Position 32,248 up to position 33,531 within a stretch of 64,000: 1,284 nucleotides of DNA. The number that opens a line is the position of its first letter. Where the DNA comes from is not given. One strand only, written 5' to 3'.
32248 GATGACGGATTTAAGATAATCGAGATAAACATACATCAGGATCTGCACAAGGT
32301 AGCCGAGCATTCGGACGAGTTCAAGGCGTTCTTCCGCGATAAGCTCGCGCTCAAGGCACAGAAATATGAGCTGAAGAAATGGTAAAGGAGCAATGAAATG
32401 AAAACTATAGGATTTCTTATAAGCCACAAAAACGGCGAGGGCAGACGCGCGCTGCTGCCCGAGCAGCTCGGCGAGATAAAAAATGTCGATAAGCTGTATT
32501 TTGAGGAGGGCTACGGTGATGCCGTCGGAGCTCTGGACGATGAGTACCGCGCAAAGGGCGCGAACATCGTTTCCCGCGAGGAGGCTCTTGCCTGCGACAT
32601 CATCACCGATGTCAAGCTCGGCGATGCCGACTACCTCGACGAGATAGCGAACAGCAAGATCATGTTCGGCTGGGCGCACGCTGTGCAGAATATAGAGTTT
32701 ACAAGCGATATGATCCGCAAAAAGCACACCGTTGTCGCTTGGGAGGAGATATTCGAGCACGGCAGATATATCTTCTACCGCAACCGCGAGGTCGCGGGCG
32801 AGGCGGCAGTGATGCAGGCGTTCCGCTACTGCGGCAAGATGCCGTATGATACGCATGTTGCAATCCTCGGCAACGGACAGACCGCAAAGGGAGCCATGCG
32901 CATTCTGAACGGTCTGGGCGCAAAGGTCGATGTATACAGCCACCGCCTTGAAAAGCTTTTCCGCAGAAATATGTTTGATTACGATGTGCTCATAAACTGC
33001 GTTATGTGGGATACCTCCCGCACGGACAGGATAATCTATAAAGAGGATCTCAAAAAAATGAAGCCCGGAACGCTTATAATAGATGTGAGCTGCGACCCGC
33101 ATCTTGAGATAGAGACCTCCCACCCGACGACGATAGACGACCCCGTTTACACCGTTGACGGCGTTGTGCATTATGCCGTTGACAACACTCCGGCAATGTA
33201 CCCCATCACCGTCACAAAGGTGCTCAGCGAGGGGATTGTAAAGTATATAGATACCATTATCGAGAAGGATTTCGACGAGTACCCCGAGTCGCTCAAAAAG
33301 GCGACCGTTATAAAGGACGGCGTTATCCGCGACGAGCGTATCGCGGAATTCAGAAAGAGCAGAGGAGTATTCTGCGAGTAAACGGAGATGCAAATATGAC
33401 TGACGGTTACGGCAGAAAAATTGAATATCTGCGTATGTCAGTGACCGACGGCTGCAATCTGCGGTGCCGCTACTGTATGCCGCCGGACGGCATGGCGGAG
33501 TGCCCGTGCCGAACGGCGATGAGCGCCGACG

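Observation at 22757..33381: Teichoic-acid-type polymer locus loaded with five ATP-grasp 'sugar-transfer associated' domains: a candidate Dlt-independent amino-acid/peptide decoration system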

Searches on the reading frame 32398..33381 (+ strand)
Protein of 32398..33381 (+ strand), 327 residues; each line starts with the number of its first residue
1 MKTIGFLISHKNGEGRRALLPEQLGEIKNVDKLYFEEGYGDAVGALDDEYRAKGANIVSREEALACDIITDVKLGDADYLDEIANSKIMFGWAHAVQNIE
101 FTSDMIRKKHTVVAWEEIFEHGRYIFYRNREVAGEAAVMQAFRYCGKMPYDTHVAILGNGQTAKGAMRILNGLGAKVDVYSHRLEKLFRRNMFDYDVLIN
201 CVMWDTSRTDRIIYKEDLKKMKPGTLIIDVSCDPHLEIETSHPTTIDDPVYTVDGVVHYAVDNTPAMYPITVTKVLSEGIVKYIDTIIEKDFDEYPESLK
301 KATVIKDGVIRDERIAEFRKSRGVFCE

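Call 3: search_protein_families(library=pfam, proteins=[window:32398-33381:+], max_evalue=0.01)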
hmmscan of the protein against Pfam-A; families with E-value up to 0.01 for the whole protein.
window:32398-33381:+ (327 aa): 3 families
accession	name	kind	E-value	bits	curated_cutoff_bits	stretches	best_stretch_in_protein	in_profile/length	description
PF01262.27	AlaDh_PNT_C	-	1.3e-27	97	23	1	185-311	83-212/214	Alanine dehydrogenase/PNT, C-terminal domain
PF05222.21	AlaDh_PNT_N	-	7.2e-14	52.6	30.4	1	11-120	7-119/136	Alanine dehydrogenase/PNT, N-terminal domain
PF02826.25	2-Hacid_dh_C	-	1.9e-06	27.8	25.1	1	121-231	7-127/178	D-isomer specific 2-hydroxyacid dehydrogenase, NAD binding domain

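Call 4: search_protein_families(library=ncbifam, proteins=[window:32398-33381:+], max_evalue=0.01)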
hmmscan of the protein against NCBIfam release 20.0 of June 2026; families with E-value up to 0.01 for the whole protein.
window:32398-33381:+ (327 aa): 8 families
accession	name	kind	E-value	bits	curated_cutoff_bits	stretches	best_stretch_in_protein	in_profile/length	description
TIGR00518.1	alaDH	equivalog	3e-30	105.4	391.85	2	195-316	231-355/370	alanine dehydrogenase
NF006942.0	PRK09424.1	equivalog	5.6e-14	51.7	383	2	4-118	3-118/510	Re/Si-specific NAD(P)(+) transhydrogenase subunit alpha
TIGR00561.1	pntA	equivalog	7.1e-08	31.5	444.4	1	12-118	10-117/511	Re/Si-specific NAD(P)(+) transhydrogenase subunit alpha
NF006162.0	PRK08306.1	equivalog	1.4e-05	24.6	261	1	135-234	138-246/297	dipicolinate synthase subunit DpsA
NF000371.1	vanH_Agroup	exception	2.4e-05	23.7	700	1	145-237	140-236/322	VanH-A/VanH-Pt family D-lactate dehydrogenase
TIGR02853.1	spore_dpaA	equivalog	5.6e-05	22.6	319.65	1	133-234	133-243/287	dipicolinic acid synthetase subunit A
NF000492.1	vanH_gen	exception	0.001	18.2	540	1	145-237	135-231/312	D-lactate dehydrogenase VanH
NF005387.0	PRK06932.1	equivalog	0.0062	15.5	492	1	96-234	91-236/314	2-hydroxyacid dehydrogenase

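Call 10: search_solved_structures(query=window:32398-33381:+, max_evalue=0.001, show_alignments=1)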
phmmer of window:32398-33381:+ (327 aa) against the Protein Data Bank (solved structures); distinct sequences matched with E-value up to 0.001: 22.
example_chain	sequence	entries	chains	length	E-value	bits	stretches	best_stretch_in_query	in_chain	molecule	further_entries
2eez_A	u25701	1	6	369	2e-25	92.7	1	11-297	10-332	Alanine dehydrogenase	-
9unz_A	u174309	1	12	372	2.4e-20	76.1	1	4-292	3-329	Alanine dehydrogenase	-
8hye_A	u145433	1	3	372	2.4e-20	76.1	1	4-292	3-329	Alanine dehydrogenase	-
1pjb_A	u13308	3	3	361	6.4e-20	74.7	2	189-287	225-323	L-ALANINE DEHYDROGENASE | PROTEIN (L-ALANINE DEHYDROGENASE)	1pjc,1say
8hyh_A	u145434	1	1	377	7.9e-19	71.1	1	8-290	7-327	Alanine dehydrogenase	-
2voe_A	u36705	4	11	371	2.4e-18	69.5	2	195-293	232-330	ALANINE DEHYDROGENASE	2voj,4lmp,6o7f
2vhw_A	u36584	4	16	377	2.6e-18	69.3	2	195-293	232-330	ALANINE DEHYDROGENASE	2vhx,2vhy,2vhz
2vhv_A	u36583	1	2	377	1.3e-17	67.1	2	195-293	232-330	ALANINE DEHYDROGENASE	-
9vae_A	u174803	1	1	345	2.3e-16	63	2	190-288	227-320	alanine dehydrogenase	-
9wns_A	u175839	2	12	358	2.7e-16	62.7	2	190-288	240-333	alanine dehydrogenase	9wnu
6qti_A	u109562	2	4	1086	4.1e-10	42.4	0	136-293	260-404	Nicotinamide nucleotide transhydrogenase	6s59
6que_A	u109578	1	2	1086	4.1e-10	42.4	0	136-293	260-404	Nicotinamide nucleotide transhydrogenase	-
9hjx_C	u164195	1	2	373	4.6e-10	42.3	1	10-120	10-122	proton-translocating NAD(P)(+) transhydrogenase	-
4izh_A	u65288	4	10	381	5e-10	42.2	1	10-120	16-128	NAD/NADP transhydrogenase alpha subunit 1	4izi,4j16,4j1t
4o9u_E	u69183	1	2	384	5.2e-10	42.1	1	10-120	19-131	NAD/NADP transhydrogenase alpha subunit 1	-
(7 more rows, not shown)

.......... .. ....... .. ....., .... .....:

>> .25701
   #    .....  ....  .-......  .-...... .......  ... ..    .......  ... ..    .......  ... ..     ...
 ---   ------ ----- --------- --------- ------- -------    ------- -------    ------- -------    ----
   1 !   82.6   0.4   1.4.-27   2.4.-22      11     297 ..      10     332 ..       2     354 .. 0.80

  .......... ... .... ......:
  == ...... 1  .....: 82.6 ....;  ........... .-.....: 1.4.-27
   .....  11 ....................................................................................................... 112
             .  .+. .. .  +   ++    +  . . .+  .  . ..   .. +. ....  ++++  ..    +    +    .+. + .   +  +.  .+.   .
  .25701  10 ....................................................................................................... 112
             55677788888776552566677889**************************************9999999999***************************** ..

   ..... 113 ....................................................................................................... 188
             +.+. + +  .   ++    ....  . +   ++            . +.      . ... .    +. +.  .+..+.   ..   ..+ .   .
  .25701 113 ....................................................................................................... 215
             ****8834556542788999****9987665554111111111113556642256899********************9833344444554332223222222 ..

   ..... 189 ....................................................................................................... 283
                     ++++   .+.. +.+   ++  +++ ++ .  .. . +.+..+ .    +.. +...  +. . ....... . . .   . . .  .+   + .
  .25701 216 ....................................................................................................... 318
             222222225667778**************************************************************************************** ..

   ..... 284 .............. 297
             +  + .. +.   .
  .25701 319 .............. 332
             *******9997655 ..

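Call 11: find_encoding_contigs(protein=window:32398-33381:+, flank=10000, max_places=6)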
Protein window:32398-33381:+ (327 aa): 24 contigs read that carry it; 6 places shown.
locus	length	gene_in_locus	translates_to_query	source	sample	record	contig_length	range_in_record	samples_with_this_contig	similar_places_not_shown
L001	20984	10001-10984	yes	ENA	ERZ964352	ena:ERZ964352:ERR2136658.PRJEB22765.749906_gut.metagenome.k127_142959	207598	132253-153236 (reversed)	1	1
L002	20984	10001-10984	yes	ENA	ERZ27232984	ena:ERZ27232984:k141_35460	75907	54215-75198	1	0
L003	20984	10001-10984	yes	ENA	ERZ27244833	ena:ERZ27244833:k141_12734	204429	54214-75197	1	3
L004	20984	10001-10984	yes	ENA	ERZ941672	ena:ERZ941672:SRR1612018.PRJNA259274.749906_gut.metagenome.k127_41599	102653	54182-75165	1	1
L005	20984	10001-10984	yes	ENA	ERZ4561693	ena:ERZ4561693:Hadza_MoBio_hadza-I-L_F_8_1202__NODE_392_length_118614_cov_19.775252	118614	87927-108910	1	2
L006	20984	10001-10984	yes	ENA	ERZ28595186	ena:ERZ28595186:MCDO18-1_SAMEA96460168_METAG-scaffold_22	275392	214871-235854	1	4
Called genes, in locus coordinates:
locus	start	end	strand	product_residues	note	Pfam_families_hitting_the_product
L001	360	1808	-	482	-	PF00005:ABC_tran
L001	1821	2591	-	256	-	PF01061:ABC2_membrane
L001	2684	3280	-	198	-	-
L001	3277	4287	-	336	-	PF14397:ATPgrasp_ST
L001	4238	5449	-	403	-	PF04464:Glyphos_transf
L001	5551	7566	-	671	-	PF14397:ATPgrasp_ST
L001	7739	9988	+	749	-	PF14398:ATPgrasp_YheCD (faint), PF14397:ATPgrasp_ST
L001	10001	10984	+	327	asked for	PF05222:AlaDh_PNT_N, PF02826:2-Hacid_dh_C (weak), PF01262:AlaDh_PNT_C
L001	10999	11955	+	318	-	PF04055:Radical_SAM, PF06463:Mob_synth_C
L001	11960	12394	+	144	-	PF03473:MOSC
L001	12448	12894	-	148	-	PF05103:DivIVA (weak)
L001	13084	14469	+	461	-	-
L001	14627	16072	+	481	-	PF17767:NAPRTase_N, PF17956:NAPRTase_C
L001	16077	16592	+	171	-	PF08279:HTH_11, PF02829:3H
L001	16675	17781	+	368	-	PF13303:PTS_EIIC_2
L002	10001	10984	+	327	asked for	PF05222:AlaDh_PNT_N, PF02826:2-Hacid_dh_C (weak), PF01262:AlaDh_PNT_C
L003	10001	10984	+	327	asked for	PF05222:AlaDh_PNT_N, PF02826:2-Hacid_dh_C (weak), PF01262:AlaDh_PNT_C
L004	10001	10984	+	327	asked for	PF05222:AlaDh_PNT_N, PF02826:2-Hacid_dh_C (weak), PF01262:AlaDh_PNT_C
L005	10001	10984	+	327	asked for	PF05222:AlaDh_PNT_N, PF02826:2-Hacid_dh_C (weak), PF01262:AlaDh_PNT_C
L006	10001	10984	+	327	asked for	PF05222:AlaDh_PNT_N, PF02826:2-Hacid_dh_C (weak), PF01262:AlaDh_PNT_C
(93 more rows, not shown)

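Call 33: find_homologous_proteins(query=window:32398-33381:+, max_evalue=0.00001)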
Query window:32398-33381:+ (327 aa): 1742 proteins with E <= 0.00001 among 4093 candidates; the best 120 are listed.
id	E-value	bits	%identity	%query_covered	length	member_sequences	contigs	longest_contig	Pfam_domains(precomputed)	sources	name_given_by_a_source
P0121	3.4e-218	741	99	100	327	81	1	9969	PF05222.22,PF02826.26,PF01262.28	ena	-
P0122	1.4e-199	680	90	100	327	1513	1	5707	PF05222.22,PF02826.26,PF01262.28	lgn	-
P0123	5.3e-182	622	82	100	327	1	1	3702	PF05222.22,PF02826.26,PF01262.28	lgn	-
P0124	8.5e-180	615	91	91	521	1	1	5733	PF25596.2,PF05222.22,PF02787.26,PF02826.26,PF01262.28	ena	-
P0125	1.6e-173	594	77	100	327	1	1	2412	PF05222.22,PF02826.26,PF01262.28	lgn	-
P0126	2.7e-172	590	76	100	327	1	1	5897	PF05222.22,PF02826.26,PF01262.28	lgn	-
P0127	5.2e-172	589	77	99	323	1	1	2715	PF05222.22,PF02826.26,PF01262.28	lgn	-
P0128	8.8e-172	589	77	100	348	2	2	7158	PF05222.22,PF01262.28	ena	-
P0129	1.3e-171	588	77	100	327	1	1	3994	PF05222.22,PF01262.28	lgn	-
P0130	1.4e-171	588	77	100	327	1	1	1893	PF05222.22,PF02826.26,PF01262.28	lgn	-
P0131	1.2e-170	585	76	100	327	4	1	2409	PF05222.22,PF02826.26,PF01262.28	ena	-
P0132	2.2e-170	584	76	100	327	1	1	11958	PF05222.22,PF01262.28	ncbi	-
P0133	3.4e-170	583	75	99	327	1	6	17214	PF05222.22,PF01262.28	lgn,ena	-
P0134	4.3e-170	583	75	100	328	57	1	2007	PF05222.22,PF02826.26,PF01262.28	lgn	-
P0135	5.6e-170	583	76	100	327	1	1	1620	PF05222.22,PF02826.26,PF01262.28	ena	-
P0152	9.3e-169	579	76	100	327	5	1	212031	PF05222.22,PF01262.28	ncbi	-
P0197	1.1e-166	572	74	100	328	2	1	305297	PF05222.22,PF02826.26,PF01262.28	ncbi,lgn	-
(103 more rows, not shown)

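Call 34: find_encoding_contigs(protein=P0152, flank=6000, max_places=2)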
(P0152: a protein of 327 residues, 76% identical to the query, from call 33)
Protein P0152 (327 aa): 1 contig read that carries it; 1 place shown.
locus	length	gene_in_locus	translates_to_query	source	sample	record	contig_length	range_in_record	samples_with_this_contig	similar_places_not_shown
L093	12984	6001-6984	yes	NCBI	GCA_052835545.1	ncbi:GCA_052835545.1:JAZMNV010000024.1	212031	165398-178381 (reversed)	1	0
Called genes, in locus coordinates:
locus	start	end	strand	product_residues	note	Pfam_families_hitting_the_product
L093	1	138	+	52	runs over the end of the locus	PF00301:Rubredoxin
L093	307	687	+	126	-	PF06397:Desulfoferrod_N (weak), PF01880:Desulfoferrodox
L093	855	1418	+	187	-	PF00578:AhpC-TSA, PF08534:Redoxin, PF02630:SCO1-SenC (faint), PF10417:1-cysPrx_C (weak)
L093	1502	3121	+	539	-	PF00890:FAD_binding_2, PF01266:DAO, PF07992:Pyr_redox_2, PF12831:FAD_oxidored, PF13450:NAD_binding_8, PF13738:Pyr_redox_3, PF00070:Pyr_redox, PF13192:Thioredoxin_3, +4 more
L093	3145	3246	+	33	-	-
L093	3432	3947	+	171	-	-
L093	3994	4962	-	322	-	-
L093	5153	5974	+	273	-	PF00037:Fer4 (weak)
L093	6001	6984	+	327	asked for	PF05222:AlaDh_PNT_N, PF01262:AlaDh_PNT_C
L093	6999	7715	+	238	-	PF03591:AzlC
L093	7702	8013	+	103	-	PF05437:AzlD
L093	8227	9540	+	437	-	PF13416:SBP_bac_8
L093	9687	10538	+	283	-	PF00528:BPD_transp_1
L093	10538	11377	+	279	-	PF00528:BPD_transp_1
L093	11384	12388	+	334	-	PF00356:LacI, PF00532:Peripla_BP_1, PF13407:Peripla_BP_4, PF13377:Peripla_BP_3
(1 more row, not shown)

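Call 35: find_encoding_contigs(protein=P0197, flank=6000, max_places=2)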
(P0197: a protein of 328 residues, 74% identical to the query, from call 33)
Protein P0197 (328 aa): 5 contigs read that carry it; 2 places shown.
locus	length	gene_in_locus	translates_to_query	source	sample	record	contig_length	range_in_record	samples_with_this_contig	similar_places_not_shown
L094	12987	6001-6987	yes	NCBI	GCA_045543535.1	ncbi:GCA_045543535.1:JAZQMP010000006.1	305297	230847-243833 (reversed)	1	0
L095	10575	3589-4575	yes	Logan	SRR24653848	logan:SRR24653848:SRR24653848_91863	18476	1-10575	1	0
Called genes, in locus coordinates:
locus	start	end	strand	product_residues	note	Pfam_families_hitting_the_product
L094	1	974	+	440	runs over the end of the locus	PF01210:NAD_Gly3P_dh_N (weak), PF03721:UDPG_MGDP_dh_N, PF00984:UDPG_MGDP_dh, PF03720:UDPG_MGDP_dh_C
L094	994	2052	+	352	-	PF01073:3Beta_HSD, PF01370:Epimerase, PF02719:Polysacc_synt_2, PF04321:RmlD_sub_bind, PF07993:NAD_binding_4, PF16363:GDP_Man_Dehyd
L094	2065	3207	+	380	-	PF00288:GHMP_kinases_N, PF08544:GHMP_kinases_C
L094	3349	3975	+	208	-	PF00483:NTP_transferase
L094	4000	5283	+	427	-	PF01943:Polysacc_synt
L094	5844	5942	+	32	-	-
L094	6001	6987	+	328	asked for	PF05222:AlaDh_PNT_N, PF02826:2-Hacid_dh_C (weak), PF01262:AlaDh_PNT_C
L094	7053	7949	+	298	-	PF14305:ATPgrasp_TupA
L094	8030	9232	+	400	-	PF04932:Wzy_C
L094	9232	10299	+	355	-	PF13439:Glyco_transf_4, PF00534:Glycos_transf_1, PF20706:GT4-conflict (weak), PF13692:Glyco_trans_1_4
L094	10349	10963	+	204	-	PF00132:Hexapep, PF14602:Hexapep_2 (weak)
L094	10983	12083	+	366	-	PF13579:Glyco_trans_4_4 (weak), PF13439:Glyco_transf_4, PF00534:Glycos_transf_1, PF13692:Glyco_trans_1_4, PF13524:Glyco_trans_1_2 (weak)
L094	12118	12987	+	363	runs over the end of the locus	PF01073:3Beta_HSD, PF01370:Epimerase, PF02719:Polysacc_synt_2, PF05368:NmrA (weak), PF07993:NAD_binding_4 (weak), PF16363:GDP_Man_Dehyd, PF13460:NAD_binding_10, PF08485:Polysacc_syn_2C, +1 more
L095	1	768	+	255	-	?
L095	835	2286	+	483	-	PF01943:Polysacc_synt, PF13440:Polysacc_synt_3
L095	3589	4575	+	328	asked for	PF05222:AlaDh_PNT_N, PF02826:2-Hacid_dh_C (weak), PF01262:AlaDh_PNT_C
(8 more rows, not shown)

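Call 60: find_related_loci(query=A6, collection=metagenome_contigs, flank=5000)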
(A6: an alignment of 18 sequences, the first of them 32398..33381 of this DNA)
Query A6 (327 aa) in metagenome_contigs; peptide patterns used: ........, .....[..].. (x = any residue, [..] = any of these).
418 stretches matched a pattern; 201 encode a relative of the query (tblastn E <= 1e-3); the best 80 are kept; 80 distinct loci.
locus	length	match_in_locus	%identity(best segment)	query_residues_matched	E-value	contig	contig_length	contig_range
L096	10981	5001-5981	100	1-327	0e+0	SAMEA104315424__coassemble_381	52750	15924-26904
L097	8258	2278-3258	93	1-327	0e+0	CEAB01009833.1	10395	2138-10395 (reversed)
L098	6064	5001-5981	93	1-327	0e+0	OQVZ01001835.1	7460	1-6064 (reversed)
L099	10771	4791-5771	93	1-327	0e+0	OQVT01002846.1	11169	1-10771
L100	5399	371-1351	90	1-327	0e+0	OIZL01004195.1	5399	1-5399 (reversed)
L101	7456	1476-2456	90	1-327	0e+0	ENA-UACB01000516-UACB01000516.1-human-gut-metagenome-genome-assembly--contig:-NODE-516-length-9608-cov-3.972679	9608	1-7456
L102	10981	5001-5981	90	1-327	0e+0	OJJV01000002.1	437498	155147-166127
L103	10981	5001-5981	90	1-327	0e+0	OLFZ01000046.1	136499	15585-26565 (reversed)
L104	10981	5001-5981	90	1-327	0e+0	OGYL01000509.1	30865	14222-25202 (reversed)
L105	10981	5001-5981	90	1-327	0e+0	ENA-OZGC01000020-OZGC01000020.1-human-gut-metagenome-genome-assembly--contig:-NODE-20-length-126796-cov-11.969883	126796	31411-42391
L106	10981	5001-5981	90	1-327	0e+0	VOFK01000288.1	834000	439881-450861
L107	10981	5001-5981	90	1-327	0e+0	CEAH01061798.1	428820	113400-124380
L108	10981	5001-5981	90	1-327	0e+0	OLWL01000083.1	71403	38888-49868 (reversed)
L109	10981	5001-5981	90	1-327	0e+0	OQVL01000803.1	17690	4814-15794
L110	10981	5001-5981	90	1-327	0e+0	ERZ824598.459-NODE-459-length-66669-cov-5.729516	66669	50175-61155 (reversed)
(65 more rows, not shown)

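Call 62: search_dna_similar(query=window:32398-33381:+, collection=plasmids, mode=protein, max_rows=15, max_evalue=1e-10)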
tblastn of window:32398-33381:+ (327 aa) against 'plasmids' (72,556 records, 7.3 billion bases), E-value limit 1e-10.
Records with a match: 190; places in all: 221; records where one place covers at least 80% of the query: 173.
Best place of each record, by identity: <60% 190.
By first word of the organism name: Bacillus 65; Ligilactobacillus 24; Bradyrhizobium 10; Enterococcus 7; Paenarthrobacter 6; Paraburkholderia 5; Azospirillum 5; Mesorhizobium 5; Rhodococcus 5; Sinorhizobium 4; and 35 more.
By predicted mobility (MOB-suite, as given by PLSDB): non-mobilizable 120; conjugative 43; mobilizable 27.
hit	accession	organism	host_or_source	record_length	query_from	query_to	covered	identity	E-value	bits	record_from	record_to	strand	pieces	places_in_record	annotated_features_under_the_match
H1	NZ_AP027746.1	Escherichia coli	Homo sapiens,whole organism,feces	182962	6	320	96%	30.4%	6e-39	153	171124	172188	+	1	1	N(5)-(carboxyethyl)ornithine synthase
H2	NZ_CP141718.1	Lactococcus garvieae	Salmo trutta,cell culture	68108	4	301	91%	30.9%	4e-32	133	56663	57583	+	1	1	N(5)-(carboxyethyl)ornithine synthase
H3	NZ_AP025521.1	Lactococcus cremoris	-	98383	4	282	85%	32.8%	2e-32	134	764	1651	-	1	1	N(5)-(carboxyethyl)ornithine synthase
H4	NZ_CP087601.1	Lactococcus lactis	Cell culture,Raw cow milk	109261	4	282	85%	32.8%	6e-32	133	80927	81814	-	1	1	N(5)-(carboxyethyl)ornithine synthase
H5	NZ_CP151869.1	Bacillus thuringiensis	tobacco,mixed culture,leaves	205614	4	317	96%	28.5%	8e-25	112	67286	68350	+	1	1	ald: alanine dehydrogenase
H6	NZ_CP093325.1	Bacillus sp. N5-665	whole organism,peat soil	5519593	4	317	96%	28.2%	1e-24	111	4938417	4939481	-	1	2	none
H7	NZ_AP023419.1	Vescimonas coprocola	Homo sapiens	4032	4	297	90%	29.9%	4e-31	130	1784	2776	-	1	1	alanine dehydrogenase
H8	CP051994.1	Staphylococcus aureus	Homo sapiens,respiratory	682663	11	316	94%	28.1%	1e-27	120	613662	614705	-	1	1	ald: alanine dehydrogenase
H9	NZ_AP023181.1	Paraburkholderia sp. PGU19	Physopelta gutta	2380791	4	327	99%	26.5%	7e-27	118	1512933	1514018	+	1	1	none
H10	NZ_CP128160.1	Bacillus sp. DX3.1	bacterial isolate,field soil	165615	11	326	97%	26.9%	6e-16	86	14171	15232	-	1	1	ald: alanine dehydrogenase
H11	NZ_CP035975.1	Bacillus mycoides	cell culture,soil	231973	4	316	96%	27.1%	1e-22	105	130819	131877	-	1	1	ald: alanine dehydrogenase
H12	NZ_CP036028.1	Bacillus mycoides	cell culture,soil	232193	4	316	96%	27.1%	1e-22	105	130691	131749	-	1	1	ald: alanine dehydrogenase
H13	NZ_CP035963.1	Bacillus mycoides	cell culture,soil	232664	4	316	96%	27.1%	1e-22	105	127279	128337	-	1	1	ald: alanine dehydrogenase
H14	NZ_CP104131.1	Sinorhizobium sp. K101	Phaseolus vulgaris,cell ...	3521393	11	317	94%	27.4%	8e-28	121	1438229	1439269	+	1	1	none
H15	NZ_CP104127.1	Sinorhizobium sp. M103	Phaseolus vulgaris,cell ...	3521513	11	317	94%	27.4%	8e-28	121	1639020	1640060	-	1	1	none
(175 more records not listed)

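Call 87: get_annotated_region(hit=H1, flank=7000)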
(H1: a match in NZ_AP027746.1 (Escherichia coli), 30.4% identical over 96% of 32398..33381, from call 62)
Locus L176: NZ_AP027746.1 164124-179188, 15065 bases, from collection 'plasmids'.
description: Escherichia coli strain 2017-01-4CC plasmid p2017-01-4CC_1, complete sequence
organism: Escherichia coli (NCBI taxid 562)
taxonomy: Bacteria; Pseudomonadota; Gammaproteobacteria; Enterobacterales; Enterobacteriaceae; Escherichia; Escherichia coli
host: -; source: Homo sapiens,whole organism,feces; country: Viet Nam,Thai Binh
typing (MOB-suite, as given by PLSDB): non-mobilizable; replicon IncFIB,IncY
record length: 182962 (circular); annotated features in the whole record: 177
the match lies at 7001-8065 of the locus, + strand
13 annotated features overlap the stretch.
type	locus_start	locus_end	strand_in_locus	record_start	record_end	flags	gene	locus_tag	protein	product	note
CDS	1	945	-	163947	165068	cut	-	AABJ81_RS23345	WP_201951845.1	polysaccharide export protein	GO:0015774 - polysaccharide transport [Evidence IEA]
CDS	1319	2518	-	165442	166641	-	-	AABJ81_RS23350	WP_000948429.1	IS91 family transposase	-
CDS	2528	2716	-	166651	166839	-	-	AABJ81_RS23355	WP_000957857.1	hypothetical protein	-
CDS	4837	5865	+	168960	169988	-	-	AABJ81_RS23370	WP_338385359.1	undecaprenyl-phosphate alpha-N-acetylglucosaminyl 1-phosphate transferase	-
CDS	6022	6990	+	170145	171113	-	-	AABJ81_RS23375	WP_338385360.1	hypothetical protein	-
CDS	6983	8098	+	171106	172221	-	-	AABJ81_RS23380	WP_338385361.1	N(5)-(carboxyethyl)ornithine synthase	-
CDS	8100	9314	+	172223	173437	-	-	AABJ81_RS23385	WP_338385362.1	oligosaccharide flippase family protein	-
CDS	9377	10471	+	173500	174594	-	-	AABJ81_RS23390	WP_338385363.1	glycosyltransferase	-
CDS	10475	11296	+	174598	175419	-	-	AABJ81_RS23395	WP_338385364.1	hypothetical protein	-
CDS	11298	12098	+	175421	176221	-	-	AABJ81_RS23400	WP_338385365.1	glycosyltransferase family 2 protein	-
CDS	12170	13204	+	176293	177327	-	-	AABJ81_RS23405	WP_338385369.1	EpsG family protein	-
CDS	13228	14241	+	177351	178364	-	-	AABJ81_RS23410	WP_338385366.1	NAD-dependent epimerase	-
CDS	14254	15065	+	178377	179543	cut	-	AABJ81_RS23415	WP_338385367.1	nucleotide sugar dehydrogenase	GO:0000271 - polysaccharide biosynthetic process [Evidence IEA]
